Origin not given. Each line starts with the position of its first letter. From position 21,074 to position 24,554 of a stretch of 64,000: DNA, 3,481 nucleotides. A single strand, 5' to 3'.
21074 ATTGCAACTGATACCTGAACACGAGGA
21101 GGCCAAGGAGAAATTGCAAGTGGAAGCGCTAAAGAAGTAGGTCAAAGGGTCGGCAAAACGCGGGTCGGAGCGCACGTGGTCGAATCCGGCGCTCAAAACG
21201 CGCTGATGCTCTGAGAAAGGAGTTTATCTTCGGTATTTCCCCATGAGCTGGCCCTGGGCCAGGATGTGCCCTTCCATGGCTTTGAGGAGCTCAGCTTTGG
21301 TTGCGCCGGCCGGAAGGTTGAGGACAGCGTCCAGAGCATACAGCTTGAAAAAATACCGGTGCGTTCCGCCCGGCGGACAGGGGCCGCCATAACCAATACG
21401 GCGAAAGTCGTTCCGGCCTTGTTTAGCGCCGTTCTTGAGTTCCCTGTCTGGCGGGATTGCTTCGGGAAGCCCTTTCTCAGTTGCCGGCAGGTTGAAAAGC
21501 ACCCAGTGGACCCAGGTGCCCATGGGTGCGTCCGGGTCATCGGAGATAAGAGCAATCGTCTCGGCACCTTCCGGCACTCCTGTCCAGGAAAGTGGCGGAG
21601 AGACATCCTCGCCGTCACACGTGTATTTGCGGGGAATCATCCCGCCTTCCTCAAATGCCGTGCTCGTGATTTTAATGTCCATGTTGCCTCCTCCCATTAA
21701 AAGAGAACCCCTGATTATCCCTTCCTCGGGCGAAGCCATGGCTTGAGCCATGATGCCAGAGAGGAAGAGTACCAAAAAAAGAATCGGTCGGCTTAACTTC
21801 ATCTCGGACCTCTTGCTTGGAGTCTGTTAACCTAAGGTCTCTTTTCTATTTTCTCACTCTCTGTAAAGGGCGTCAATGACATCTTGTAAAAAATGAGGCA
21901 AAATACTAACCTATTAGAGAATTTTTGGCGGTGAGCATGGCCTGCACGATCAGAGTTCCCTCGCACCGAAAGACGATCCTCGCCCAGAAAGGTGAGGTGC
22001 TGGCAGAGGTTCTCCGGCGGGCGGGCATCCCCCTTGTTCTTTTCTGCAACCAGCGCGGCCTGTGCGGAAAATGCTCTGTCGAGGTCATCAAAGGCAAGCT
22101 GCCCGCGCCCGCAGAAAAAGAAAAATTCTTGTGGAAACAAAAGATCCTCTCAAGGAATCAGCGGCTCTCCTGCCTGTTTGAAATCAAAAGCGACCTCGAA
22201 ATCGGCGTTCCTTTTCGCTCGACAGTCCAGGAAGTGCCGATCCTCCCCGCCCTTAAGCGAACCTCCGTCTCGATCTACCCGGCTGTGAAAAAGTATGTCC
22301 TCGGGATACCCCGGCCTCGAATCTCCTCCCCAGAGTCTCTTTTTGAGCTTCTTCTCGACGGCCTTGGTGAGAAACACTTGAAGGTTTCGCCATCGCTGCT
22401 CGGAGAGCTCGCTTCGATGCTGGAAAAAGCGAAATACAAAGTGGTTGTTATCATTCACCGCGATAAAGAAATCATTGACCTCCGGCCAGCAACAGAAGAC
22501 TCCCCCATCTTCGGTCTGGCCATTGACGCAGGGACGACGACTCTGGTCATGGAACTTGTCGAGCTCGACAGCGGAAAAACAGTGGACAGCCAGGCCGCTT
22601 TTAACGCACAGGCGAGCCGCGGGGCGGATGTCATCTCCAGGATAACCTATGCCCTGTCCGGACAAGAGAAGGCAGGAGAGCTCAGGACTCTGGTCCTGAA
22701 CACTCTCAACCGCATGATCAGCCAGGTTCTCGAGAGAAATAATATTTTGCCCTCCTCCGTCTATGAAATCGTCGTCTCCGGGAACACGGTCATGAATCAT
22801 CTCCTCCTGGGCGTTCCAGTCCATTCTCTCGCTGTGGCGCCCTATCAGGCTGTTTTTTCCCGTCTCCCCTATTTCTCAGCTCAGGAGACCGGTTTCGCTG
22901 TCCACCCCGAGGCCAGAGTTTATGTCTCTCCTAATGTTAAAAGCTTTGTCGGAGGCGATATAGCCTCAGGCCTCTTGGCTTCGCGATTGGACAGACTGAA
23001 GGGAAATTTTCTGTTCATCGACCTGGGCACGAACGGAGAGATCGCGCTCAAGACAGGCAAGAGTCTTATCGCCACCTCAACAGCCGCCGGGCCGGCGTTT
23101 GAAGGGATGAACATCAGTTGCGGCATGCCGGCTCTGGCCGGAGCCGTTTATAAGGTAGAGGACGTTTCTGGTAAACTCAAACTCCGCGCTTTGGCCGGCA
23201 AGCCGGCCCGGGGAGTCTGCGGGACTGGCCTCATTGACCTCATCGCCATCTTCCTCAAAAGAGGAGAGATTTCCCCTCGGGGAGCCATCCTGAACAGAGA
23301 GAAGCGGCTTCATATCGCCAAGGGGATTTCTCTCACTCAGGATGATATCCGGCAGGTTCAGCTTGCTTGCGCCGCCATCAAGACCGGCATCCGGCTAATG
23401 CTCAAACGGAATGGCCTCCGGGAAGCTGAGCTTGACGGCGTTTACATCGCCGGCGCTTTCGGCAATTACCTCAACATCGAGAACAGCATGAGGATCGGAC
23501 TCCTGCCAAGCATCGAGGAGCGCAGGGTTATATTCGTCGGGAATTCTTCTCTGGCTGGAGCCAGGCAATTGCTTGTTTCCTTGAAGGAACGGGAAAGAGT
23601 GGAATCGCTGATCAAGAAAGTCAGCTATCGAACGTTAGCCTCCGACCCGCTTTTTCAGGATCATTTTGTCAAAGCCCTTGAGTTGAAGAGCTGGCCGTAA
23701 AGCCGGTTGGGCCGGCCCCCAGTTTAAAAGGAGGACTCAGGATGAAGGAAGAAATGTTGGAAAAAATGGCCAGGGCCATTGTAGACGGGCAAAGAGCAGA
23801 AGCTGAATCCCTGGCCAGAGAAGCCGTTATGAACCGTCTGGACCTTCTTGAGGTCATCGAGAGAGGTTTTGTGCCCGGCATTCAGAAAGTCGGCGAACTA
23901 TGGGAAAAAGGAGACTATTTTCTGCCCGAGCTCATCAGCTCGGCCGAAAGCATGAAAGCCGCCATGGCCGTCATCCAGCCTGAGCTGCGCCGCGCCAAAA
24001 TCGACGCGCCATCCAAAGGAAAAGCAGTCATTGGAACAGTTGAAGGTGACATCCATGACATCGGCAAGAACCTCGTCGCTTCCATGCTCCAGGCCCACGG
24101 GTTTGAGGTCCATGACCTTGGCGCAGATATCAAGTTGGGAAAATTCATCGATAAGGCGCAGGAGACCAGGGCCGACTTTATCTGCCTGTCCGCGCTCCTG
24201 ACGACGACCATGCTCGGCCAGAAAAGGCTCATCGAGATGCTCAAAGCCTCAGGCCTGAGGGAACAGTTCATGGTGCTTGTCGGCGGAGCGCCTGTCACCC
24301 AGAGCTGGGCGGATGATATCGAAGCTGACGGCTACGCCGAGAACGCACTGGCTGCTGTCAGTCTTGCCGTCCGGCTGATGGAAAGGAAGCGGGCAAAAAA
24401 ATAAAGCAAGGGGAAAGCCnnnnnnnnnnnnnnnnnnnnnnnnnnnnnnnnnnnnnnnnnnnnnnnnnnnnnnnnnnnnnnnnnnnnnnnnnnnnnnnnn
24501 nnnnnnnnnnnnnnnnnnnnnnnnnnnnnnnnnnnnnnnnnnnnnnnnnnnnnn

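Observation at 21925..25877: Non-pyrrolysine MttB-family methyltransferase cassette with corrinoid protein and RACo activase; substrate unknown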

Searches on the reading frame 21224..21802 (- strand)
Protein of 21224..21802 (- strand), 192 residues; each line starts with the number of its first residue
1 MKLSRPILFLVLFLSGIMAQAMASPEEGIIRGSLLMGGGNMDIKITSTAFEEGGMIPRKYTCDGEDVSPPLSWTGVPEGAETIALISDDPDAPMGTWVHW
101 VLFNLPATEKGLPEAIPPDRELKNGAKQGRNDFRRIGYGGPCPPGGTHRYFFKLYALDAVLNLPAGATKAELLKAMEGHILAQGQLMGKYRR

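Call 3: search_protein_families(library=pfam, proteins=[window:21224-21802:-])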
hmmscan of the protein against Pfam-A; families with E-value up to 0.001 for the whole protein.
window:21224-21802:- (192 aa): 1 family
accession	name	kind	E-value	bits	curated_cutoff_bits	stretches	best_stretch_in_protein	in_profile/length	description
PF01161.25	PBP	-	8.7e-46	156.1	24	1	56-190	2-135/135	Phosphatidylethanolamine-binding protein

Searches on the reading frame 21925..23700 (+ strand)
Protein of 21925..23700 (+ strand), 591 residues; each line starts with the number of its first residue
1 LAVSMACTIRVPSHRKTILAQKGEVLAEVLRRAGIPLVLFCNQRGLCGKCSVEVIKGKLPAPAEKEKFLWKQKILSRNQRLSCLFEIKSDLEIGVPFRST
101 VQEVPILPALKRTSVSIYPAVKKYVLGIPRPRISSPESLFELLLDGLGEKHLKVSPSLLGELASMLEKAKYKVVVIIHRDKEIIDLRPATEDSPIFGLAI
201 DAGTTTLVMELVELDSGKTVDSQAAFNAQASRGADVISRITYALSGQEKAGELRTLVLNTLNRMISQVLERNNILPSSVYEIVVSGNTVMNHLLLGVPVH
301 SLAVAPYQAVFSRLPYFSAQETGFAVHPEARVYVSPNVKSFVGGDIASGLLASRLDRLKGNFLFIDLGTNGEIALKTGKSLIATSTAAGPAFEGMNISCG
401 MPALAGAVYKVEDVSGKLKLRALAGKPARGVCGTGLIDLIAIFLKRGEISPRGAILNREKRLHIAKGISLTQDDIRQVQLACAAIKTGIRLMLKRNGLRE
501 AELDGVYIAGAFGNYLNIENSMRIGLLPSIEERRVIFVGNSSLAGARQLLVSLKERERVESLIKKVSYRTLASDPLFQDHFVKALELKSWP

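Call 3: search_protein_families(library=pfam, proteins=[window:21925-23700:+])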
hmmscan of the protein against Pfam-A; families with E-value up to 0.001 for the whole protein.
window:21925-23700:+ (591 aa): 4 families
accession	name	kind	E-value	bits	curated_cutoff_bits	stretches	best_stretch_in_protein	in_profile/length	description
PF14574.11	RACo_C_ter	-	5.6e-68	229.3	27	1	362-588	3-250/261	C-terminal domain of RACo the ASKHA domain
PF17651.6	Raco_middle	-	2.6e-54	183.7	26.8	1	196-357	1-162/163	RACo middle region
PF17650.6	RACo_linker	-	2.1e-11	43.9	26.2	1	114-190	5-83/86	RACo linker region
PF00111.32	Fer2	-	5.8e-08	33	21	1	15-84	7-73/77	2Fe-2S iron-sulfur cluster binding domain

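Call 4: search_protein_families(library=ncbifam, proteins=[window:21925-23700:+], max_evalue=0.01)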
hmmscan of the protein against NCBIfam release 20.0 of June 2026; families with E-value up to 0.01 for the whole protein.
window:21925-23700:+ (591 aa): 4 families
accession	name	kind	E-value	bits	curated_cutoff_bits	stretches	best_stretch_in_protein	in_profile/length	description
NF040756.1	corr_regen_AcsV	exception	1.7e-118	396.7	800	1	13-584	6-620/632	corrinoid activation/regeneration protein AcsV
TIGR04270.1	Rama_corrin_act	subfamily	3.4e-46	157.7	500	2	197-419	2-226/534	methylamine methyltransferase corrinoid protein reductive activase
TIGR01941.1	nqrF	equivalog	1.2e-07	31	295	1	5-96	30-121/405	NADH:ubiquinone reductase (Na(+)-transporting) subunit F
TIGR02007.1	fdx_isc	equivalog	0.00078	19.6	132.1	1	17-97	17-101/110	ISC system 2Fe-2S type ferredoxin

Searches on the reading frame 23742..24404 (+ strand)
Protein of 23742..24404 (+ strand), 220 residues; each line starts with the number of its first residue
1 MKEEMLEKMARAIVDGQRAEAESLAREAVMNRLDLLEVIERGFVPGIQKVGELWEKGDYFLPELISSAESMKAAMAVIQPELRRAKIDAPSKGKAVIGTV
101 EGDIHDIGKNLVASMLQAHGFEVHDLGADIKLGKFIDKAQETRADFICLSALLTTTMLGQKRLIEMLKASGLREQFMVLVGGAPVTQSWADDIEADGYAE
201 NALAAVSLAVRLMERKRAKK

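Call 3: search_protein_families(library=pfam, proteins=[window:23742-24404:+])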
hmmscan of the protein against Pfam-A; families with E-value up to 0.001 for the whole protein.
window:23742-24404:+ (220 aa): 2 families
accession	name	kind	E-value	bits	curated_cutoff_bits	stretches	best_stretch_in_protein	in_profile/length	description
PF02310.24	B12-binding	-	1.9e-28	99.1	32.1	1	93-206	1-120/121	B12 binding domain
PF02607.22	B12-binding_2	-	1.1e-21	77.2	23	1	6-78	2-73/74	B12 binding domain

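Call 4: search_protein_families(library=ncbifam, proteins=[window:23742-24404:+], max_evalue=0.01)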
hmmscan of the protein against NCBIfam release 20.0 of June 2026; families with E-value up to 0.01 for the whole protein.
window:23742-24404:+ (220 aa): 15 families
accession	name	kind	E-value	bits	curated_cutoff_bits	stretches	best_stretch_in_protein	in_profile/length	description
TIGR02370.1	pyl_corrinoid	subfamily_domain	6.1e-67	224.8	215.3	1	8-203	1-195/197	methyltransferase cognate corrinoid protein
NF047995.1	corrinoid_MtgC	exception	2.8e-66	223.1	310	1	4-213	3-213/215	glycine betaine-specific corrinoid protein MtgC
NF041607.1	dimeth_corrin_MtbC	equivalog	5.1e-61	205.7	350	1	26-210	17-200/203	dimethylamine corrinoid protein MtbC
NF047996.1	corrin_MtgC_2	exception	1.3e-51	175.1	370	1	4-214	3-211/212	glycine betaine-specific corrinoid protein MtgC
TIGR02082.1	metH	equivalog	3.3e-44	150.9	1010.85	1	4-217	645-862/1182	methionine synthase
NF040669.1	MtaC2_Meth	equivalog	6.9e-40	137.1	450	1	2-216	39-249/267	methanol--corrinoid protein MtaC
NF040655.1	MtaC_Meth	equivalog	7.7e-35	120.1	420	1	2-216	32-241/253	methanol--corrinoid protein MtaC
NF007024.0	PRK09490.1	equivalog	1.8e-33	115.5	1497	1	5-188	661-845/1234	methionine synthase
NF002612.0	PRK02261.1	equivalog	2e-14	53.3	110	1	93-184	4-94/148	methylaspartate mutase subunit S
TIGR01501.1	MthylAspMutase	equivalog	2.8e-12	46.6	135.8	1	95-185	4-93/134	methylaspartate mutase subunit S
NF052513.1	TransRegCarH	equivalog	4.8e-11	42.5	400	1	3-157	81-229/274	HTH-type transcriptional repressor CarH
NF052385.1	Lys_5_6_beta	equivalog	2e-10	40.8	280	1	119-201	137-223/241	lysine 5,6-aminomutase subunit beta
NF040743.1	ornith_mutase_E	equivalog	3.1e-09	35.4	800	1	92-217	595-727/730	D-ornithine 4,5-aminomutase subunit OraE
TIGR00640.1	acid_CoA_mut_C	subfamily_domain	3.6e-05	23.8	57.45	1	96-197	6-105/132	methylmalonyl-CoA mutase C-terminal domain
NF006944.0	PRK09426.1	equivalog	0.00034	18.7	876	1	71-187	568-683/721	methylmalonyl-CoA mutase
